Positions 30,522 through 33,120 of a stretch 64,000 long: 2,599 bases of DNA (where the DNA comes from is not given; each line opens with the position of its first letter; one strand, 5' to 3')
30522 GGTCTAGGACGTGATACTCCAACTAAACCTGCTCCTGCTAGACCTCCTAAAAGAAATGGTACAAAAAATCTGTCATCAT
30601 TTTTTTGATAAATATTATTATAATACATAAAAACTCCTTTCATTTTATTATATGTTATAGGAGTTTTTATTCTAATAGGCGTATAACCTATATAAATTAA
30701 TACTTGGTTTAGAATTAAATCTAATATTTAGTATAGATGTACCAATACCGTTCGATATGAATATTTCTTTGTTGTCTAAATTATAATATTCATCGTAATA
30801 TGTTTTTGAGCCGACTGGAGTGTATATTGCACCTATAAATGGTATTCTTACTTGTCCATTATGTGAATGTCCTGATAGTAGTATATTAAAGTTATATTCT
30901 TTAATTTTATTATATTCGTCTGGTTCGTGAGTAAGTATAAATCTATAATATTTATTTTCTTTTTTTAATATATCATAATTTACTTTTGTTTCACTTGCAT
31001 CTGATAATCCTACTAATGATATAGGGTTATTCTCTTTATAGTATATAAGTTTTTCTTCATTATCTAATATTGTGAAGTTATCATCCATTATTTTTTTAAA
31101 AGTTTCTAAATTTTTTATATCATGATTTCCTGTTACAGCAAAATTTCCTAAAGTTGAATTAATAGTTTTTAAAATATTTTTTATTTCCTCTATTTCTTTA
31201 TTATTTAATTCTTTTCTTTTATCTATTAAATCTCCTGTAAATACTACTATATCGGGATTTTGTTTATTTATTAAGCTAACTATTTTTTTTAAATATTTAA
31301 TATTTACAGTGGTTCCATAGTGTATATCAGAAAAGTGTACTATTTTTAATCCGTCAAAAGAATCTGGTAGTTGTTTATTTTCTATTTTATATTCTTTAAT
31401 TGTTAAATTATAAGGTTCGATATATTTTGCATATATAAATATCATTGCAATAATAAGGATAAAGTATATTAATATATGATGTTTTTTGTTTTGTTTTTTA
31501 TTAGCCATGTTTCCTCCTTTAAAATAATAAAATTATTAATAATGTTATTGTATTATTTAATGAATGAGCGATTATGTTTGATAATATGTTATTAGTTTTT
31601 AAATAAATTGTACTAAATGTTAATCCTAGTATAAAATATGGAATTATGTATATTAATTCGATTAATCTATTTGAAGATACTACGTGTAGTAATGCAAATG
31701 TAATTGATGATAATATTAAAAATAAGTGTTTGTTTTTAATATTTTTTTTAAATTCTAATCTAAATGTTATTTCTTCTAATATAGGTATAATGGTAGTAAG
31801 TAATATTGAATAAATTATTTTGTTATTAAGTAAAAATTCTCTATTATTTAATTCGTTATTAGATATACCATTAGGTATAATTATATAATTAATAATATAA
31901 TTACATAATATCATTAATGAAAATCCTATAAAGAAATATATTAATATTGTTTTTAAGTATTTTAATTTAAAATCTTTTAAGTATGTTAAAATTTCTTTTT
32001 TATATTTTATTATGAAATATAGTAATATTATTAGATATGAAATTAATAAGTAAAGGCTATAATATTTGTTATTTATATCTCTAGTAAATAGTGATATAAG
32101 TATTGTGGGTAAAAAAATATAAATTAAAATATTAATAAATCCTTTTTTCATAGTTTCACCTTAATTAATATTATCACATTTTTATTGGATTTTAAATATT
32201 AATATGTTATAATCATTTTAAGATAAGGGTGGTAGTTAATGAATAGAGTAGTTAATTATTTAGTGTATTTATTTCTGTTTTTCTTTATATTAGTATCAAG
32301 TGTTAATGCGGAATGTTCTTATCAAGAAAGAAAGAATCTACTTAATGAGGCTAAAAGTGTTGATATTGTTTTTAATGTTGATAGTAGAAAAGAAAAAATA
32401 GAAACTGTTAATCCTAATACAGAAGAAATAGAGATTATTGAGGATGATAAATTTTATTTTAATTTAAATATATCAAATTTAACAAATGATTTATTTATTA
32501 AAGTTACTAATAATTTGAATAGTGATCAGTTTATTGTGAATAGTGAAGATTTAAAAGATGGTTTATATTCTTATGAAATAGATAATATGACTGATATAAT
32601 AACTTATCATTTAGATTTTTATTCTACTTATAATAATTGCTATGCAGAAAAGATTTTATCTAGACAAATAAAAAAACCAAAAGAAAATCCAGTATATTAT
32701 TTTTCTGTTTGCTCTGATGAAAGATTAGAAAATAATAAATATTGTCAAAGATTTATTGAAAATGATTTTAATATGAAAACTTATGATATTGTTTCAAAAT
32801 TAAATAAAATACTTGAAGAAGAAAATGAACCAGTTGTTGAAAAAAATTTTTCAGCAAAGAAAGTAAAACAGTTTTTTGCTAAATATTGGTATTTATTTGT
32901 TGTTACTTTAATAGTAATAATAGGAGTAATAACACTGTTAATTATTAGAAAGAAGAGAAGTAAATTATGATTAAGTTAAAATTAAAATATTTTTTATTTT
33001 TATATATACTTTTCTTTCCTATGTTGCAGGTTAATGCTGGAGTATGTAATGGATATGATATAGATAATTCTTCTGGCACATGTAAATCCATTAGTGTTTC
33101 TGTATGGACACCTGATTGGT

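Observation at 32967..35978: Giant secreted protein with about 30 cysteines in an AT-rich Firmicute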

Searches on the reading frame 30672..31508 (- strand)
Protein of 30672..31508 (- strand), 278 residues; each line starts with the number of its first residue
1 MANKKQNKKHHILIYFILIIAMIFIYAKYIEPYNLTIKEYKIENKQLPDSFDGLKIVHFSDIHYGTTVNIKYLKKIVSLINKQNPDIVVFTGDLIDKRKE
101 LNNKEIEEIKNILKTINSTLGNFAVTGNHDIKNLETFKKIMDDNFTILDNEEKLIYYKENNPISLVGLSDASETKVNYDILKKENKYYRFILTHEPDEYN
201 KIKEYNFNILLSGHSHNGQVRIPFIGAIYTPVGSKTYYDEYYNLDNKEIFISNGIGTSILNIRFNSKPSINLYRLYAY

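Call 4: search_protein_families(library=pfam, proteins=[window:30672-31508:-], max_evalue=0.1)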
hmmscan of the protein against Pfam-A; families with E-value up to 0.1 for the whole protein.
window:30672-31508:- (278 aa): 4 families
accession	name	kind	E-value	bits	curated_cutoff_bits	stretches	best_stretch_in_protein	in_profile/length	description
PF00149.33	Metallophos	-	1.2e-15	58.8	21.5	1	54-217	1-190/191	Calcineurin-like phosphoesterase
PF12850.12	Metallophos_2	-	2.7e-08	34.4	27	1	54-220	1-121/154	Calcineurin-like phosphoesterase superfamily domain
PF14582.11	Metallophos_3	-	0.0021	17.9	28.2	1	69-102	17-50/259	Metallophosphoesterase, calcineurin superfamily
PF04042.21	DNA_pol_E_B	-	0.015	15.2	29.1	1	56-115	1-56/210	DNA polymerase alpha/epsilon subunit B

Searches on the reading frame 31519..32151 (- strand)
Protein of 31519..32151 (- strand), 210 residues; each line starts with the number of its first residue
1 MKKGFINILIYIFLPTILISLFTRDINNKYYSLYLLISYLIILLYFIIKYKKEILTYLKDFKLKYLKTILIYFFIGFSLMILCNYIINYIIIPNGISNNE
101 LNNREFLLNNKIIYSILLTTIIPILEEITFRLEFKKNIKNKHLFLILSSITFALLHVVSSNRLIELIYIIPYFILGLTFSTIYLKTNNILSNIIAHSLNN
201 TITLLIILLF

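Call 4: search_protein_families(library=pfam, proteins=[window:31519-32151:-], max_evalue=0.1)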
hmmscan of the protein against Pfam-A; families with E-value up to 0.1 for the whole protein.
window:31519-32151:- (210 aa): 1 family
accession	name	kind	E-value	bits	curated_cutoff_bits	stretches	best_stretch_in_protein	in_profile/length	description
PF02517.21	Rce1-like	-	7.5e-16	58.6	22.4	1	111-202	4-93/93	Type II CAAX prenyl endopeptidase Rce1-like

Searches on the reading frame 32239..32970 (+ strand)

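Call 4: search_protein_families(library=pfam, proteins=[window:32239-32970:+], max_evalue=0.1)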
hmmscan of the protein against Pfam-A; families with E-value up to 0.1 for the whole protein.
window:32239-32970:+ (243 aa): 3 families
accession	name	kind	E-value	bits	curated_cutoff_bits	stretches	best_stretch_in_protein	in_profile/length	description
PF21203.3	ECM10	-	0.0047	18.3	23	1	123-226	13-98/98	ER membrane protein complex subunit 10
PF02386.22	TrkH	-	0.033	13.1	27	1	180-232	368-423/502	Cation transport protein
PF13891.11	zf-C3Hc3H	-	0.094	13.5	27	0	156-183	5-32/62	Potential DNA-binding domain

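Call 5: search_protein_families(library=ncbifam, proteins=[window:32239-32970:+], max_evalue=0.1)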
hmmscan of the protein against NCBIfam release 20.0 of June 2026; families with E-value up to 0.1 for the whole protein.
window:32239-32970:+ (243 aa): 0 families

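Call 28: search_protein_families(library=phrogs, proteins=[window:32239-32970:+], max_evalue=0.1)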
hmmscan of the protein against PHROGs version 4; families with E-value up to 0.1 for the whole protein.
window:32239-32970:+ (243 aa): 2 families
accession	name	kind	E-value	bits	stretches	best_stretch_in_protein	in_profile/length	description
phrog_7821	-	head and packaging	0.00077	20.3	1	146-235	69-156/162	virion structural protein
phrog_7878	-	other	0.04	15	1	27-70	52-95/131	bifunctional heptose 7-phosphate kinase/heptose 1-phosphate adenyltransferase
